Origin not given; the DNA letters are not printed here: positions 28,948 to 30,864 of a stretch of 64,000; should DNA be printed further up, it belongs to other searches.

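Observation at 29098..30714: XRE-type helix-turn-helix domain fused in frame to phosphoglucosamine mutase (GlmM)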

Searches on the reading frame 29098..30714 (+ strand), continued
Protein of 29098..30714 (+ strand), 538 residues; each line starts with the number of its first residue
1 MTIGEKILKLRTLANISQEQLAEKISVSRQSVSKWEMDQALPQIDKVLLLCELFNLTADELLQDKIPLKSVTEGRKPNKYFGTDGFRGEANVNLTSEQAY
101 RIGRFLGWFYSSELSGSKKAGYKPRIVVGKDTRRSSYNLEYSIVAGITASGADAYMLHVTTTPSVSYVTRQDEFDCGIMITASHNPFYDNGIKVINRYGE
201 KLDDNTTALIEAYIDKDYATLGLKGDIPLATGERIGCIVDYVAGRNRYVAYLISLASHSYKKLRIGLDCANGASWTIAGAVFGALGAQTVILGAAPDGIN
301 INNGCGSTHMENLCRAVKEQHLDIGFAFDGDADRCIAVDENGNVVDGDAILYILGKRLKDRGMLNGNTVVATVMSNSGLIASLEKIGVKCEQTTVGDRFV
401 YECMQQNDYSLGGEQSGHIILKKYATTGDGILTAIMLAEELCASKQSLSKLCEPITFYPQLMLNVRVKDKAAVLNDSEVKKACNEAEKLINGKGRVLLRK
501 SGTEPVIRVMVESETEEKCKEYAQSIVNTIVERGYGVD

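Call 27: search_solved_structures(query=window:29326-30711:+, max_evalue=1e-20)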
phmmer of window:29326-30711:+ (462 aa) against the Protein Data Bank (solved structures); distinct sequences matched with E-value up to 1e-20: 22.
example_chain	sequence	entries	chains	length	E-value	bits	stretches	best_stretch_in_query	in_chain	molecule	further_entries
7ojr_A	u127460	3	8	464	1.8e-127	429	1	2-454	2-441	Phosphoglucosamine mutase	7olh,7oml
3pdk_A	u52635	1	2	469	1.6e-125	422.6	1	2-454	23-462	Phosphoglucosamine mutase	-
6gyz_A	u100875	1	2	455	8.7e-121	407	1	2-456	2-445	Phosphoglucosamine mutase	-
9g69_A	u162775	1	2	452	6.9e-120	404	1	2-459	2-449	Phosphoglucosamine mutase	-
7ojs_C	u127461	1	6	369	1.9e-102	346.5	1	2-377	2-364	Phosphoglucosamine mutase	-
3i3w_A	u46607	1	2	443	1.2e-77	264.8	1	3-454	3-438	Phosphoglucosamine mutase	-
1wqa_A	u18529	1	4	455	3.8e-53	184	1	3-448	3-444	phospho-sugar mutase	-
9du5_A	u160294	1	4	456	3.3e-52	180.9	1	3-451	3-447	Phosphoglucomutase/phosphomannomutase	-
2f7l_A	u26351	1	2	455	1.2e-33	119.7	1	3-445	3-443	455aa long hypothetical phospho-sugar mutase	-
9ix8_A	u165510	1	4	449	8.2e-32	113.7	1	4-454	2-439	Phosphopentomutase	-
4mrq_A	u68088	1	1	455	6.6e-31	110.7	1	5-445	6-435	Phosphomannomutase/phosphoglucomutase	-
2fkf_A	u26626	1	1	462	7e-31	110.6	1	5-445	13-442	Phosphomannomutase/phosphoglucomutase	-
1k35_A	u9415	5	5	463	7.1e-31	110.6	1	5-445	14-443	Phosphomannomutase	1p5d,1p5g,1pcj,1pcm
2h4l_X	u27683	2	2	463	7.1e-31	110.6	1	5-445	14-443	Phosphomannomutase/phosphoglucomutase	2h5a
3bkq_X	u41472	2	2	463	1.1e-30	110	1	5-445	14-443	Phosphomannomutase/phosphoglucomutase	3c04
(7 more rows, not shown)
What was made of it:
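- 29329..30711 (+): Complete phosphoglucosamine mutase, aa 78-538 (catalytic Ser183 codon at 29644-29646). PDB B. subtilis GlmM 7ojr E 1.8e-127 (call 27).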

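Call 29: find_encoding_contigs(protein=P0121, flank=5000, max_places=3)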
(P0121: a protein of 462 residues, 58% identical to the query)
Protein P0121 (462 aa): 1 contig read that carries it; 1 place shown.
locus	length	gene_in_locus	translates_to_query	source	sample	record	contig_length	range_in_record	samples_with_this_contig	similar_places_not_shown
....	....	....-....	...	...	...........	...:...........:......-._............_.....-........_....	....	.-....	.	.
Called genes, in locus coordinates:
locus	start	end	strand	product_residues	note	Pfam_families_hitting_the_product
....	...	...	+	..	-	-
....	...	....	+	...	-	-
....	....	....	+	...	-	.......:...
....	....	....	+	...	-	-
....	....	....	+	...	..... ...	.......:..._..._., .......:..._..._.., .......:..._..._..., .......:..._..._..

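Call 30: find_encoding_contigs(protein=P0122, flank=5000, max_places=3)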
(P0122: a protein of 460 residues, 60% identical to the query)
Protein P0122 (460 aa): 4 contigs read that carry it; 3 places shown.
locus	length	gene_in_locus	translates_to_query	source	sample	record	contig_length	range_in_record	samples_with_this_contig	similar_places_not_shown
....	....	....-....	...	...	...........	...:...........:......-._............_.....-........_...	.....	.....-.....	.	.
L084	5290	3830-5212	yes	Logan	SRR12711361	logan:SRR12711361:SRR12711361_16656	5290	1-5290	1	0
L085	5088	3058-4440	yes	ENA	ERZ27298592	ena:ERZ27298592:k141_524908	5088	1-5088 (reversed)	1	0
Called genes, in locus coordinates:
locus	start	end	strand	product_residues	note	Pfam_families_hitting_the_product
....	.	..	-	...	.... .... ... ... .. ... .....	-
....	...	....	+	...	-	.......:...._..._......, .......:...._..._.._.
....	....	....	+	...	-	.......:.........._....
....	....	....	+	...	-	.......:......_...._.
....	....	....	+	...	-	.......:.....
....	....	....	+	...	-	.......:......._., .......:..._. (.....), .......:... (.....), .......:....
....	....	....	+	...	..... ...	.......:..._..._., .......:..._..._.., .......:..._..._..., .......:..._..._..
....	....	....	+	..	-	?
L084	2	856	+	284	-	?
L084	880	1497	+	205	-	PF13189:Cytidylate_kin2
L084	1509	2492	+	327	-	PF13472:Lipase_GDSL_2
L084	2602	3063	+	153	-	PF01451:LMWPc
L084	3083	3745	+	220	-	PF20582:UPF0758_N, PF12826:HHH_2 (faint), PF00633:HHH (faint), PF04002:RadC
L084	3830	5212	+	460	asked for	PF02878:PGM_PMM_I, PF02879:PGM_PMM_II, PF02880:PGM_PMM_III, PF00408:PGM_PMM_IV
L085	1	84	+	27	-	?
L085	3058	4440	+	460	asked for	PF02878:PGM_PMM_I, PF02879:PGM_PMM_II, PF02880:PGM_PMM_III, PF00408:PGM_PMM_IV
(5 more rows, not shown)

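Call 36: predict_structure(alignment_id=A1)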
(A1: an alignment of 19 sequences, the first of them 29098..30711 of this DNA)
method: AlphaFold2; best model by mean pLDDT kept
length: 538 residues; sequences in the alignment: 19
mean_pLDDT: 61.9   pTM: 0.55
mean pLDDT of the five models: 61.9, 61.5, 59.5, 56.5, 53.7
residues with pLDDT >= 90: 93; 70-90: 106; 50-70: 168; < 50: 171
segments of 3 or more residues with pLDDT < 50: 27-37, 52-55, 64-73, 81-97, 128-173, 180-191, 224-247, 298-306, 395-428
pLDDT, mean of each block of 10 residues (from residue 1): 60 66 53 47 53 51 42 49 40 46 57 58 50 27 23 22 32 51 36 54 62 61 45 31 43 67 87 71 85 59 55 90 85 76 86 79 63 77 86 46 33 27 41 81 91 90 90 92 94 88 81 93 95 83
secondary structure, 60 per line:
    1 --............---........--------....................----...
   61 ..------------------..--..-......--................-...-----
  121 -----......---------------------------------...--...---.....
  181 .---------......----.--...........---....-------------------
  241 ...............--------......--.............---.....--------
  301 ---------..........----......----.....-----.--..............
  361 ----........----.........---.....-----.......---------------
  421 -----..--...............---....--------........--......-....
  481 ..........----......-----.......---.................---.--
elements in order: H3-14 H18-25 H34-53 H58-62 H88-93 H96-111 E126-131 E176-181 E191-196 H204-214 H218-221 H241-255 E264-269 H272-284 E288-292 H310-319 E324-329 E334-338 H347-360 E368-372 H377-385 E389-393 H399-405 H430-444 H448-451 E460-467 H470-475 H477-490 E495-500 E506-512 H516-532

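Call 38: search_protein_families(library=pfam, proteins=[P0125, P0126, P0208, P0211, P0177, P0135, P0142, P0201, P0121, P0122], max_evalue=0.001)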
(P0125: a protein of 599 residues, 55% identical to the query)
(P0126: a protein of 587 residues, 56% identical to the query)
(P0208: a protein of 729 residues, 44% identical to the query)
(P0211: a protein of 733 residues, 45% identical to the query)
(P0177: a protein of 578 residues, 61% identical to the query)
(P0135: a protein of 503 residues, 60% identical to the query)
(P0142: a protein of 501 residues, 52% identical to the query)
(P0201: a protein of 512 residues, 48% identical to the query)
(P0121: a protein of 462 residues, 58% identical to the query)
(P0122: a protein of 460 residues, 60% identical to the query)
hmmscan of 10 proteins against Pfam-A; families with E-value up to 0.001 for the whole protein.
P0125 (599 aa): 6 families
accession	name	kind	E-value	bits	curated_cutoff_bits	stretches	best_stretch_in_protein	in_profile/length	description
PF02880.22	PGM_PMM_III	-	4.1e-34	117.6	20.7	1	408-515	1-110/115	Phosphoglucomutase/phosphomannomutase, alpha/beta/alpha domain III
PF02878.22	PGM_PMM_I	-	4.9e-28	98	22.5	1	173-276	32-132/138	Phosphoglucomutase/phosphomannomutase, alpha/beta/alpha domain I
PF00408.26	PGM_PMM_IV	-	3e-19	69.3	23.1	1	525-590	2-67/68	Phosphoglucomutase/phosphomannomutase, C-terminal domain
PF02534.20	T4SS-DNA_transf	-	1.8e-18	67.1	20.1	1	4-161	196-351/468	Type IV secretory system Conjugative DNA transfer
PF02879.22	PGM_PMM_II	-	3.8e-15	56.7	29.3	1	323-404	19-103/103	Phosphoglucomutase/phosphomannomutase, alpha/beta/alpha domain II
PF12696.13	TraG-D_C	-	4.7e-15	56.1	22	1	113-160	1-49/126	TraM recognition site of TraD and TraG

P0126 (587 aa): 3 families
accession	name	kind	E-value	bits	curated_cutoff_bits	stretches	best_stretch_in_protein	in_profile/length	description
PF02878.22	PGM_PMM_I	-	1.4e-34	119.2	22.5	1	3-138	2-132/138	Phosphoglucomutase/phosphomannomutase, alpha/beta/alpha domain I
PF02880.22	PGM_PMM_III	-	2e-34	118.6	20.7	1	270-377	1-110/115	Phosphoglucomutase/phosphomannomutase, alpha/beta/alpha domain III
PF02879.22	PGM_PMM_II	-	1e-14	55.3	29.3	1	185-266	19-103/103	Phosphoglucomutase/phosphomannomutase, alpha/beta/alpha domain II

P0208 (729 aa): 4 families
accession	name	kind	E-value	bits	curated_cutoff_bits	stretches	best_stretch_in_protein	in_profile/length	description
PF02878.22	PGM_PMM_I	-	5.9e-39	133.3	22.5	1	3-137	2-136/138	Phosphoglucomutase/phosphomannomutase, alpha/beta/alpha domain I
PF02880.22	PGM_PMM_III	-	2.2e-28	99.1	20.7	1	258-367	1-111/115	Phosphoglucomutase/phosphomannomutase, alpha/beta/alpha domain III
PF02879.22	PGM_PMM_II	-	7.3e-19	68.7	29.3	1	158-254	1-103/103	Phosphoglucomutase/phosphomannomutase, alpha/beta/alpha domain II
PF00408.26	PGM_PMM_IV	-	3.1e-17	62.8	23.1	1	375-439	2-66/68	Phosphoglucomutase/phosphomannomutase, C-terminal domain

P0211 (733 aa): 4 families
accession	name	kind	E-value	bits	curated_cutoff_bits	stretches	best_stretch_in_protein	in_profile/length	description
PF02878.22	PGM_PMM_I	-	1.7e-40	138.3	22.5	1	3-134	2-133/138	Phosphoglucomutase/phosphomannomutase, alpha/beta/alpha domain I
PF02880.22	PGM_PMM_III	-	8.4e-34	116.6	20.7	1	258-367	1-111/115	Phosphoglucomutase/phosphomannomutase, alpha/beta/alpha domain III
PF00408.26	PGM_PMM_IV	-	1.6e-17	63.8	23.1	1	374-438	1-65/68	Phosphoglucomutase/phosphomannomutase, C-terminal domain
PF02879.22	PGM_PMM_II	-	1.8e-17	64.2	29.3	1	159-254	2-103/103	Phosphoglucomutase/phosphomannomutase, alpha/beta/alpha domain II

P0177 (578 aa): 3 families
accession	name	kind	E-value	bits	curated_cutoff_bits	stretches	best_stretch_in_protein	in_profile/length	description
PF01380.27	SIS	-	6.2e-36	123.5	25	1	352-477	4-130/131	SIS domain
PF02878.22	PGM_PMM_I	-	4.9e-35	120.6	22.5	1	3-138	2-132/138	Phosphoglucomutase/phosphomannomutase, alpha/beta/alpha domain I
PF02879.22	PGM_PMM_II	-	1.8e-13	51.3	29.3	1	185-266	19-103/103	Phosphoglucomutase/phosphomannomutase, alpha/beta/alpha domain II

P0135 (503 aa): 4 families
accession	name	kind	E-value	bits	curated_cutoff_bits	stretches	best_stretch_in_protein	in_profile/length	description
PF02878.22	PGM_PMM_I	-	3.9e-36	124.2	22.5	1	3-137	2-131/138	Phosphoglucomutase/phosphomannomutase, alpha/beta/alpha domain I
PF13307.12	Helicase_C_2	-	9.9e-30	104.2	25.3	1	321-463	1-154/170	Helicase C-terminal domain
PF02879.22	PGM_PMM_II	-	5e-14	53.1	29.3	1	185-266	19-103/103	Phosphoglucomutase/phosphomannomutase, alpha/beta/alpha domain II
PF02880.22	PGM_PMM_III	-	4.5e-06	27.2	20.7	1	270-313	1-45/115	Phosphoglucomutase/phosphomannomutase, alpha/beta/alpha domain III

P0142 (501 aa): 5 families
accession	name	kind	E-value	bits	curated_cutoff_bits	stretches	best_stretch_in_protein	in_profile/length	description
PF02880.22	PGM_PMM_III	-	5.8e-33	113.9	20.7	1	310-417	1-110/115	Phosphoglucomutase/phosphomannomutase, alpha/beta/alpha domain III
PF20772.2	TACO1_YebC_N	-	2.1e-28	99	36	1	5-77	1-72/73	TACO1/YebC protein N-terminal domain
PF01709.26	Transcrip_reg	-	1.7e-26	93.3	27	1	84-147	1-64/160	TACO1/YebC second and third domain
PF00408.26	PGM_PMM_IV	-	4.2e-19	68.8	23.1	1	427-492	2-67/68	Phosphoglucomutase/phosphomannomutase, C-terminal domain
PF02879.22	PGM_PMM_II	-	3.3e-14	53.7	29.3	1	225-306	19-103/103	Phosphoglucomutase/phosphomannomutase, alpha/beta/alpha domain II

P0201 (512 aa): 4 families
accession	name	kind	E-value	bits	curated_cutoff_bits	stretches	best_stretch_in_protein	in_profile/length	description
PF02878.22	PGM_PMM_I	-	3e-34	118.1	22.5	1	96-192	39-135/138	Phosphoglucomutase/phosphomannomutase, alpha/beta/alpha domain I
PF02880.22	PGM_PMM_III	-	2.9e-23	82.6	20.7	1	313-406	1-96/115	Phosphoglucomutase/phosphomannomutase, alpha/beta/alpha domain III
PF02879.22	PGM_PMM_II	-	8.7e-13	49.1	29.3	1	222-309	13-103/103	Phosphoglucomutase/phosphomannomutase, alpha/beta/alpha domain II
PF00408.26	PGM_PMM_IV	-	2.2e-10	40.9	23.1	1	446-496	12-62/68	Phosphoglucomutase/phosphomannomutase, C-terminal domain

P0121 (462 aa): 4 families
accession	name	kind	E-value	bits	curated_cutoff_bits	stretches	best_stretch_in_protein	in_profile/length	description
PF02880.22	PGM_PMM_III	-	1.8e-35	121.9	20.7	1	270-378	1-111/115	Phosphoglucomutase/phosphomannomutase, alpha/beta/alpha domain III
PF02878.22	PGM_PMM_I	-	2.4e-34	118.4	22.5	1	3-138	2-132/138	Phosphoglucomutase/phosphomannomutase, alpha/beta/alpha domain I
PF00408.26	PGM_PMM_IV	-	2.1e-20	73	23.1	1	386-452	1-67/68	Phosphoglucomutase/phosphomannomutase, C-terminal domain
PF02879.22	PGM_PMM_II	-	4.7e-15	56.4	29.3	1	185-266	19-103/103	Phosphoglucomutase/phosphomannomutase, alpha/beta/alpha domain II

P0122 (460 aa): 4 families
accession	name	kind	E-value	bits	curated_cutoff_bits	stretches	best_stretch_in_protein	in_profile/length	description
PF02878.22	PGM_PMM_I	-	6.1e-38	130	22.5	1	7-140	2-133/138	Phosphoglucomutase/phosphomannomutase, alpha/beta/alpha domain I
PF02880.22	PGM_PMM_III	-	1.1e-33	116.2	20.7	1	271-381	1-113/115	Phosphoglucomutase/phosphomannomutase, alpha/beta/alpha domain III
PF00408.26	PGM_PMM_IV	-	7e-15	55.3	23.1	1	389-453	3-67/68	Phosphoglucomutase/phosphomannomutase, C-terminal domain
PF02879.22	PGM_PMM_II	-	9.4e-13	49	29.3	1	180-267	10-103/103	Phosphoglucomutase/phosphomannomutase, alpha/beta/alpha domain II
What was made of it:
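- Tried and rejected: Other odd-length GlmM representatives (TraG+GlmM, GlmM+helicase, YebC+GlmM, GlmM+SIS) look like one-off chimeras and were set aside (call 38).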

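Call 42: list_cluster_members(proteins=[P0001, P0081, P0067, P0048])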
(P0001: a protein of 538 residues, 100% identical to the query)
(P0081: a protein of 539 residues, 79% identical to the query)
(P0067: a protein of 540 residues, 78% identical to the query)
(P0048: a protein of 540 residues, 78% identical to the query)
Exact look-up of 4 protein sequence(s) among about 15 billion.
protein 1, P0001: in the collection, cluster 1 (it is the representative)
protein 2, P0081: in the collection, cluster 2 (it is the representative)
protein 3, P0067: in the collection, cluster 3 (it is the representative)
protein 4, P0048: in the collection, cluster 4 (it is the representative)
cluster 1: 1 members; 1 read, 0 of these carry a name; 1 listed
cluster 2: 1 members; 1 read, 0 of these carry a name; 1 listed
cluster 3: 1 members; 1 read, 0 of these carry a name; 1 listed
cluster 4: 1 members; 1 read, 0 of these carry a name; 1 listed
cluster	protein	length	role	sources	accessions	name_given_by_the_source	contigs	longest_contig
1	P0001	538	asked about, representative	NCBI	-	-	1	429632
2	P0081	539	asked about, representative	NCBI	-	-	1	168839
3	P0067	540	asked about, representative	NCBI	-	-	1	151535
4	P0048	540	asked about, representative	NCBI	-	-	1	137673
